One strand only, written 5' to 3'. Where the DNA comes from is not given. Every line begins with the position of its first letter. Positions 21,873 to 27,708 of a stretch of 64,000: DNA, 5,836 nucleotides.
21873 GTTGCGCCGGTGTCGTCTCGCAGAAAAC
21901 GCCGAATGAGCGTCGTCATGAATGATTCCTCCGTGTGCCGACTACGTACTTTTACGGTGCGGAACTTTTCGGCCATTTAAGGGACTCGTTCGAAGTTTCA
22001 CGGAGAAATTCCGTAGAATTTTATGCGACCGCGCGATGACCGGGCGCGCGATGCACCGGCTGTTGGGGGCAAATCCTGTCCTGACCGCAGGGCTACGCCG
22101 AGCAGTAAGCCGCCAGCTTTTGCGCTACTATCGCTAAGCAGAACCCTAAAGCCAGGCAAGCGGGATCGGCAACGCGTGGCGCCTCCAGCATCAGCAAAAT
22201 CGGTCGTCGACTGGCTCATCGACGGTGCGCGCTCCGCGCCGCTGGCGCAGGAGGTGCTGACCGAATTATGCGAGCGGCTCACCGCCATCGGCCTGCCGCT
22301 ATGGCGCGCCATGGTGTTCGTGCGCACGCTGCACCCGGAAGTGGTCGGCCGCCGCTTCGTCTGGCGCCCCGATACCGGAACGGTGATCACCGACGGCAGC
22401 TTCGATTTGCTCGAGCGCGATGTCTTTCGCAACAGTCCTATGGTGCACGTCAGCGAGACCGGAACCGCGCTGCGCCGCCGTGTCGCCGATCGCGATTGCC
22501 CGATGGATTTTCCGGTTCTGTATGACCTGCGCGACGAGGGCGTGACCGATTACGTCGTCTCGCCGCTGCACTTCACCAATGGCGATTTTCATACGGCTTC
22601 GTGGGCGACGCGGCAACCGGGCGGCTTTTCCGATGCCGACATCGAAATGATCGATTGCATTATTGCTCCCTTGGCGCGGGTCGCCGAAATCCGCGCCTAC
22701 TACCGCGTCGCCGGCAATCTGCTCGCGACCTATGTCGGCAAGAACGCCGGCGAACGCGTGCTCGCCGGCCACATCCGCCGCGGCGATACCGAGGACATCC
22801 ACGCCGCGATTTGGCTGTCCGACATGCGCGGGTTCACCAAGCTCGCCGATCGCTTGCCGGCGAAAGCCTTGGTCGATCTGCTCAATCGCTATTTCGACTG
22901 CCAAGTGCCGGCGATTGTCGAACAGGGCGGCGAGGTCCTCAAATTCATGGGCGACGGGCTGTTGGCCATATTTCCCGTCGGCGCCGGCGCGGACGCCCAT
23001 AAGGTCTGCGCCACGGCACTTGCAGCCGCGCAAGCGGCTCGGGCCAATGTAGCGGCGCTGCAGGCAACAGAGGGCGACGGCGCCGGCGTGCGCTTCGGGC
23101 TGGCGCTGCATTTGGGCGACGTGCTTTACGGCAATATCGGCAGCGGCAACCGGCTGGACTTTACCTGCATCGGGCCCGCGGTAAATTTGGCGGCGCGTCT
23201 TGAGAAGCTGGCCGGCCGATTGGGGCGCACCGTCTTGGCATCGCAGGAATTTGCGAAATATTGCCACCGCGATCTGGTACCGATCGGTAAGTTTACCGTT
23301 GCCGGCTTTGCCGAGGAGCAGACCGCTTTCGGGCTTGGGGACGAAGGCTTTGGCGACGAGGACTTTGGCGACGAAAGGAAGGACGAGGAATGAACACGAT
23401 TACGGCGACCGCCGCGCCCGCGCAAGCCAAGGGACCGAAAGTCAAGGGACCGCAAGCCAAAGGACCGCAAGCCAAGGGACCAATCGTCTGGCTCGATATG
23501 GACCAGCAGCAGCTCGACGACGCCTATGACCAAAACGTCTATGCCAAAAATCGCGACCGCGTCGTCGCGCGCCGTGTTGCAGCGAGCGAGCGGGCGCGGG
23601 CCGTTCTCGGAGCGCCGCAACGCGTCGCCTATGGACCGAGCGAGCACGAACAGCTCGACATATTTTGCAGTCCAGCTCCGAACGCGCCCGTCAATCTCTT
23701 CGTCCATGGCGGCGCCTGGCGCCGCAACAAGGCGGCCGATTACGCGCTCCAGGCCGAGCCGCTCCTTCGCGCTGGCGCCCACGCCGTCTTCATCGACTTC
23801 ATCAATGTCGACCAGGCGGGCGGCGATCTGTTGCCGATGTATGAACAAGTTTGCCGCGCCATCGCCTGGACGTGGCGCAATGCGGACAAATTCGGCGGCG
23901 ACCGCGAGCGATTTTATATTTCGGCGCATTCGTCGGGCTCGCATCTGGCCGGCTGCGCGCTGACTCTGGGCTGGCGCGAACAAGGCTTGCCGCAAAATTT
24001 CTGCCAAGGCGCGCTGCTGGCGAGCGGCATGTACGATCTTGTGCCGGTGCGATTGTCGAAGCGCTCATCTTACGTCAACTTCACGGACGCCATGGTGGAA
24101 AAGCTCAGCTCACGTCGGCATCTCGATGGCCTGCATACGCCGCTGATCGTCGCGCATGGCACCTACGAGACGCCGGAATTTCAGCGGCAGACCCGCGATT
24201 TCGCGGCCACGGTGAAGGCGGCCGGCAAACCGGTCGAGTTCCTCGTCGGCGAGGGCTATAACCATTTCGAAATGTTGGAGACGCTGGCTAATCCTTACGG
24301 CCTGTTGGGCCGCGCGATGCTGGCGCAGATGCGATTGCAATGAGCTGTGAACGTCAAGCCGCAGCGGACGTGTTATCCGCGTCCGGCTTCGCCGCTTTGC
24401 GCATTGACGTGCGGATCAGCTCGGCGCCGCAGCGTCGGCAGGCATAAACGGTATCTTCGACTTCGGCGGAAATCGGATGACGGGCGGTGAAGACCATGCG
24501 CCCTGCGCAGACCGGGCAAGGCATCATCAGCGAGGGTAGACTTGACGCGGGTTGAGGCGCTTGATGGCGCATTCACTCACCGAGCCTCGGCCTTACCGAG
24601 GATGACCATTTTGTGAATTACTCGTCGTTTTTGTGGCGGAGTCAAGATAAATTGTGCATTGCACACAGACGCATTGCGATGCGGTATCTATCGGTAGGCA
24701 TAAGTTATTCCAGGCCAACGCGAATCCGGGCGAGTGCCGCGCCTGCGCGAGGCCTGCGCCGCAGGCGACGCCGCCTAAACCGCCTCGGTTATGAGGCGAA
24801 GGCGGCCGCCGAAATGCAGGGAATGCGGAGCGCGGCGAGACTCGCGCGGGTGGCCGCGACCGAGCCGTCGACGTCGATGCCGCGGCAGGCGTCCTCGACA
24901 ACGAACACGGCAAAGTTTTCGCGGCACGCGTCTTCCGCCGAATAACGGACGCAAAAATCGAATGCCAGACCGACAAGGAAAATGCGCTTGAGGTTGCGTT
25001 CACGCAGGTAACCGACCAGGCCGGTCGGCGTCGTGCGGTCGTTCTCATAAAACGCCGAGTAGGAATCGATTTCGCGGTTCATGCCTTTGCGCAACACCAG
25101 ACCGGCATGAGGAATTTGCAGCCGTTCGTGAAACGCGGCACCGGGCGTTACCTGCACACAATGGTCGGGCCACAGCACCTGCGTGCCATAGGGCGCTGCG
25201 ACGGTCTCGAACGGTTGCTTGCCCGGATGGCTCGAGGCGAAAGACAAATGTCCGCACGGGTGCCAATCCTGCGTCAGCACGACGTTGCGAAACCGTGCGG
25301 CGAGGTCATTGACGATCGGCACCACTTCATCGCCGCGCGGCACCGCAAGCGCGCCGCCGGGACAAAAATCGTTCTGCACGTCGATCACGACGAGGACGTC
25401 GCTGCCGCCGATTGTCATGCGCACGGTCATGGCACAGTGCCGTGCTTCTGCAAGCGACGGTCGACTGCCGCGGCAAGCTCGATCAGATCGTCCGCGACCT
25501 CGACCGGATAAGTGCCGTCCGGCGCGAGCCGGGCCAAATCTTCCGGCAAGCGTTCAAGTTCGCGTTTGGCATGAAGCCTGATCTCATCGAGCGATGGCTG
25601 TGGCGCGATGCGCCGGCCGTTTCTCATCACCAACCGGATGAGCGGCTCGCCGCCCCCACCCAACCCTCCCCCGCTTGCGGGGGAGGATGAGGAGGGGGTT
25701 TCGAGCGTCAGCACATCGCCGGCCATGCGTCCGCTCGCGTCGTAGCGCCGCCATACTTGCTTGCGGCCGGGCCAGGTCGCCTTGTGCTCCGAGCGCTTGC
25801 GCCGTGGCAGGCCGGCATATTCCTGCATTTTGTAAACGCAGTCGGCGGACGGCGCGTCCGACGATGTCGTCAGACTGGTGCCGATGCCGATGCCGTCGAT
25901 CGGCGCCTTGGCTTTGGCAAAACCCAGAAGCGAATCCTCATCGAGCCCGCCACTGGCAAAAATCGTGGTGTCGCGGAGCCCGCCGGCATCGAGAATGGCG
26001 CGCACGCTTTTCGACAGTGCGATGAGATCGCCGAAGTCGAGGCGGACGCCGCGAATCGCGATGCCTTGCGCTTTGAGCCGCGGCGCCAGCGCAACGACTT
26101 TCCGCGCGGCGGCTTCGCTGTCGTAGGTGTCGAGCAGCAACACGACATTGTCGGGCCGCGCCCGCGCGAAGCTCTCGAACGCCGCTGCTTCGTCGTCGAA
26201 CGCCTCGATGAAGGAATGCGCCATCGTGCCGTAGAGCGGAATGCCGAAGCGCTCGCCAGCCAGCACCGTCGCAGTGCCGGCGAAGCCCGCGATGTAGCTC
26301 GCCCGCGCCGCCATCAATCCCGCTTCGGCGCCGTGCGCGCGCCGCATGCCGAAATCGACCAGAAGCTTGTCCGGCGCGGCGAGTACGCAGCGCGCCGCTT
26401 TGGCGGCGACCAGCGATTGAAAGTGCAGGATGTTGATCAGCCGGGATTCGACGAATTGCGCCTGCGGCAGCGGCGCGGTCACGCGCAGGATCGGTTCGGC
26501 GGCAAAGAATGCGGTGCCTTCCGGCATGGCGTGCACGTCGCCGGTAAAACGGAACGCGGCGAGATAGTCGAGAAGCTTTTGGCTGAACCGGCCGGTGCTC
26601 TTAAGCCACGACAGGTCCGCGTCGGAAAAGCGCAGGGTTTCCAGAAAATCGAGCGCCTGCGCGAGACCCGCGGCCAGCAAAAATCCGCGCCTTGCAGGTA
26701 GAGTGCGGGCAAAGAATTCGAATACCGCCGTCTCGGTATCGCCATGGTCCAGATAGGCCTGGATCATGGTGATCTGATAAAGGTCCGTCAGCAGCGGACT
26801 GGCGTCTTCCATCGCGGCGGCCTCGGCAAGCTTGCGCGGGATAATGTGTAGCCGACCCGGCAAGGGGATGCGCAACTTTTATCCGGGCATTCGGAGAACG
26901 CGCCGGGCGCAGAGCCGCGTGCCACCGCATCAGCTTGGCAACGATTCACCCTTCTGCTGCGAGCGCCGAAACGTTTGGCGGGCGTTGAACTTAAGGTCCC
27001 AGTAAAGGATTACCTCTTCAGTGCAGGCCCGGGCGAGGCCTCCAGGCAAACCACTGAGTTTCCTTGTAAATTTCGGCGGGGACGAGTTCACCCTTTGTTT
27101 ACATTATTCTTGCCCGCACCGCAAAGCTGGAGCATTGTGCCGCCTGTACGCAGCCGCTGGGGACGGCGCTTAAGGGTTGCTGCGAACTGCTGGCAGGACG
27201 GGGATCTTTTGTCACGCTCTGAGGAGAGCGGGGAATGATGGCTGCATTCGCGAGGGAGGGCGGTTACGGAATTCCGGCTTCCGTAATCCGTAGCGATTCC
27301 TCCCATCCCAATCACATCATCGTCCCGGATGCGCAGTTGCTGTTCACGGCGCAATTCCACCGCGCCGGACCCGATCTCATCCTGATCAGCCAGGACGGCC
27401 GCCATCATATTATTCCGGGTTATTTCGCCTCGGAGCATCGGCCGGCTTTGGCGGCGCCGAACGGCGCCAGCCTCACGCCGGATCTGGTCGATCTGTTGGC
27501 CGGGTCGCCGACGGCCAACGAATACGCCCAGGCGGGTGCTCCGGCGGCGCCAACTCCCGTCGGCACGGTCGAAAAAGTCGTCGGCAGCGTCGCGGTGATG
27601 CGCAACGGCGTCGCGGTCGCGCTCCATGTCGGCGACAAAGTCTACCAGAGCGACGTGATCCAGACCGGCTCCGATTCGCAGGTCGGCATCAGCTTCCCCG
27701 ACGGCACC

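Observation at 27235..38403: Giant 3,722-aa mosaic exoprotein gene with FecR-like head and RTX-type tail, genomically orphan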

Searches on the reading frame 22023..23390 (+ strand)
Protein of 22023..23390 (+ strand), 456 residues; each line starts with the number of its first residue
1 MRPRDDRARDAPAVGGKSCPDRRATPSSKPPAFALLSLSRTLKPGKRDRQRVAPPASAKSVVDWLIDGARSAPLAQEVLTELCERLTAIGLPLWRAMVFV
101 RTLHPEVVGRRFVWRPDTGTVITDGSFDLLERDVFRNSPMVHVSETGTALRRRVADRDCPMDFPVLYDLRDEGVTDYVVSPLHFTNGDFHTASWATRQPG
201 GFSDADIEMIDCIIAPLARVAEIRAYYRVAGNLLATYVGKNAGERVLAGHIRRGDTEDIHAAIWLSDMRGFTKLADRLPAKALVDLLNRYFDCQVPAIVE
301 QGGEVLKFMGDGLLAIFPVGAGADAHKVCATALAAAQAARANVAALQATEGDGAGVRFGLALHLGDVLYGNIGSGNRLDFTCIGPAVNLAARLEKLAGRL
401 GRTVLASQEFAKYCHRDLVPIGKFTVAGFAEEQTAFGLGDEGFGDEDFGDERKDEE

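Call 9: search_protein_families(library=pfam, proteins=[window:22023-23390:+], max_evalue=0.01)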
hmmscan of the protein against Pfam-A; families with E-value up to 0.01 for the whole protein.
window:22023-23390:+ (456 aa): 2 families
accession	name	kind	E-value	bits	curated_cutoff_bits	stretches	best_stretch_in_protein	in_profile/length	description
PF00211.25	Guanylate_cyc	-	3.8e-08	33.6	21.9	1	262-398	10-141/183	Adenylate and Guanylate cyclase catalytic domain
PF19166.6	DUF5848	-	0.0097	16.4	26.9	0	62-109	3-50/64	Family of unknown function (DUF5848)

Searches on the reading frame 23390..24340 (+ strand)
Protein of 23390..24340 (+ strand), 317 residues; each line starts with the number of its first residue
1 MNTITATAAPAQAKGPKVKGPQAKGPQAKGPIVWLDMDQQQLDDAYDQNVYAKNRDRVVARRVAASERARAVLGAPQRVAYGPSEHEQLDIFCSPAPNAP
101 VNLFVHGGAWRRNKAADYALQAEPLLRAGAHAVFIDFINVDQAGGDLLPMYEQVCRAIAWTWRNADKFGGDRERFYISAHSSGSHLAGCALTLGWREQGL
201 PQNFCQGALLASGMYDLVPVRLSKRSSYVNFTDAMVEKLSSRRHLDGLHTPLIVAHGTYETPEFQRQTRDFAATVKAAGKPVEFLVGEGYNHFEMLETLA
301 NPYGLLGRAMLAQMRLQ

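Call 9: search_protein_families(library=pfam, proteins=[window:23390-24340:+], max_evalue=0.01)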
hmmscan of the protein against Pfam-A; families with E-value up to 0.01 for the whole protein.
window:23390-24340:+ (317 aa): 3 families
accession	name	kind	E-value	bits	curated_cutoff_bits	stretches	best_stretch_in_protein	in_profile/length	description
PF20434.5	BD-FAE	-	9.7e-11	42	26.8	1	89-189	1-105/215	BD-FAE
PF07859.19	Abhydrolase_3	-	2.9e-08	34.2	25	1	103-225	2-120/210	alpha/beta hydrolase fold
PF00135.34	COesterase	-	0.0033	16.9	27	0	156-197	166-207/515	Carboxylesterase family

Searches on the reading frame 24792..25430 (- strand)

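Call 9: search_protein_families(library=pfam, proteins=[window:24792-25430:-], max_evalue=0.01)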
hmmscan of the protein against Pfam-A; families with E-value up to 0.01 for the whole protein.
window:24792-25430:- (213 aa): 1 family
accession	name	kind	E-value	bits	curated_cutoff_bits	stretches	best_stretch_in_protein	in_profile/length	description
PF00857.26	Isochorismatase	-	4.4e-24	85.9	27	1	12-195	2-161/175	Isochorismatase domain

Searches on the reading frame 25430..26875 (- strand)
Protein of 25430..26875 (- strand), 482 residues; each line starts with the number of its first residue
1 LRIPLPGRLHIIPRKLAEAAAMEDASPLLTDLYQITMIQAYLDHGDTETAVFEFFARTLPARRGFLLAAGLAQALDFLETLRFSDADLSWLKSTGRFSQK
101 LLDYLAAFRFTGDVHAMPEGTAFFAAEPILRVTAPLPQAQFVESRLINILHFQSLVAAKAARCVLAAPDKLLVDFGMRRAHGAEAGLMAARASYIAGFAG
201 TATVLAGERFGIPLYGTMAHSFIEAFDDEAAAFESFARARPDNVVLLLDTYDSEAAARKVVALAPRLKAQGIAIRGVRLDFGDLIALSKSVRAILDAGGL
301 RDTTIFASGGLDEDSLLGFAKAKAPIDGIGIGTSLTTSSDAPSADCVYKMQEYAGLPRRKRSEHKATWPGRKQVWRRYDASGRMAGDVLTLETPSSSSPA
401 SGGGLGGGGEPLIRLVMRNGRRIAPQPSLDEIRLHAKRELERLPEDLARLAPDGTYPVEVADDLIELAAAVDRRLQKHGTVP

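Call 9: search_protein_families(library=pfam, proteins=[window:25430-26875:-], max_evalue=0.01)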
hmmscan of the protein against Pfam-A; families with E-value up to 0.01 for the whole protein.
window:25430-26875:- (482 aa): 5 families
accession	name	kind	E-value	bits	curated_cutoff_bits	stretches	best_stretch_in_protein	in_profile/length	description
PF17767.7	NAPRTase_N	-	5e-36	124.2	32.6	1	28-150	1-124/125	Nicotinate phosphoribosyltransferase (NAPRTase) N-terminal domain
PF17956.6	NAPRTase_C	-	8.8e-14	52.4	23.3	1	410-467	53-110/111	Nicotinate phosphoribosyltransferase C-terminal domain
PF04095.22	NAPRTase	-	8.3e-06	26.1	20.8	1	172-351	3-194/239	Nicotinate phosphoribosyltransferase (NAPRTase) family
PF01729.25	QRPTase_C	-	0.00046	20.4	23.1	1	156-334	1-157/169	Quinolinate phosphoribosyl transferase, C-terminal domain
PF02749.22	QRPTase_N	-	0.0078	16.8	27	0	115-152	43-80/82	Quinolinate phosphoribosyl transferase, N-terminal domain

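Call 77: find_encoding_contigs(protein=window:25430-26875:-, flank=1000, max_places=4)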
Protein window:25430-26875:- (482 aa): no gene with exactly this product is on record in the collection.

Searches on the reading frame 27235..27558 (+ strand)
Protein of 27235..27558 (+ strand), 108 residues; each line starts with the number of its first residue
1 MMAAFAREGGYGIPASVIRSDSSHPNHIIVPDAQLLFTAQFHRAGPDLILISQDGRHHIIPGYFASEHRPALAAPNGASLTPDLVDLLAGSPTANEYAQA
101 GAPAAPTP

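Call 53: search_protein_families(library=pfam, proteins=[window:27235-27558:+], max_evalue=5)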
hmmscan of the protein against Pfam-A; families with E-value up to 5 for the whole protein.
seq(108 aa): 0 families
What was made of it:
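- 27235..27555 (+): N-terminal domain, aa 1-107. Beta strands carry the motif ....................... Then come helix 82-89, S91-P92 and the nearly invariant YAQA at aa 97-100 in a disordered stretch. No Pfam family. No Pfam hit (call 53).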

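Call 69: search_protein_representatives(protein=window:27235-27555:+)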
Query: 107 residues. Proteins with E-value up to 0.001 (for the whole library): 1622; up to 1e-10: 347; up to 1e-30: 25. The best 150 are listed.
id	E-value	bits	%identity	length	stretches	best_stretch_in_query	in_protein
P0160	7.5e-45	167.7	80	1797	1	1-103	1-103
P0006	9.2e-45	167.4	79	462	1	1-104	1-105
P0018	3.0e-42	159.3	72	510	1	1-106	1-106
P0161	9.0e-42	157.8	75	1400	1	1-106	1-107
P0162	4.8e-41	155.5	73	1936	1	3-103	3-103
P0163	5.9e-41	155.2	74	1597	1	1-104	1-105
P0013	2.1e-38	147.0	72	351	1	1-103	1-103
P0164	3.4e-37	143.1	70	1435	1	1-104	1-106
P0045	3.5e-37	143.1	70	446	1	1-105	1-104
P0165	9.5e-37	141.7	68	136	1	1-106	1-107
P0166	1.6e-36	140.9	73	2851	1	15-104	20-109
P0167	1.8e-35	137.6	68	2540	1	3-103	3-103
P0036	2.4e-35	137.1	65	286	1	5-102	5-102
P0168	8.2e-34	132.2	67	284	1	6-103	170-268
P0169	1.1e-33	131.8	66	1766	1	3-106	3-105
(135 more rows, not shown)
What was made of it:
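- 27235..27555 (+): 1,622 cluster representatives at E<=1e-3; in the 150 best the match lies within the first 270 residues of the protein, nearly always within the first 130, in proteins up to 3,645 aa (call 69).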

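Call 70: search_protein_families(library=ncbifam, proteins=[window:27235-27558:+], max_evalue=10)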
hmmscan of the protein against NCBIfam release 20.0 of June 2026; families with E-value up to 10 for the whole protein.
seq(108 aa): 1 family
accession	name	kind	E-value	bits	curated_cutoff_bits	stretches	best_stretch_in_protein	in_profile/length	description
NF033677.1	biofilm_BapA_N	domain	0.18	11.7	35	1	39-65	38-64/64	BapA prefix-like domain-containing protein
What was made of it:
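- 27235..27555 (+): Weak BapA-prefix hit NF033677, E about 0.15 (call 70).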
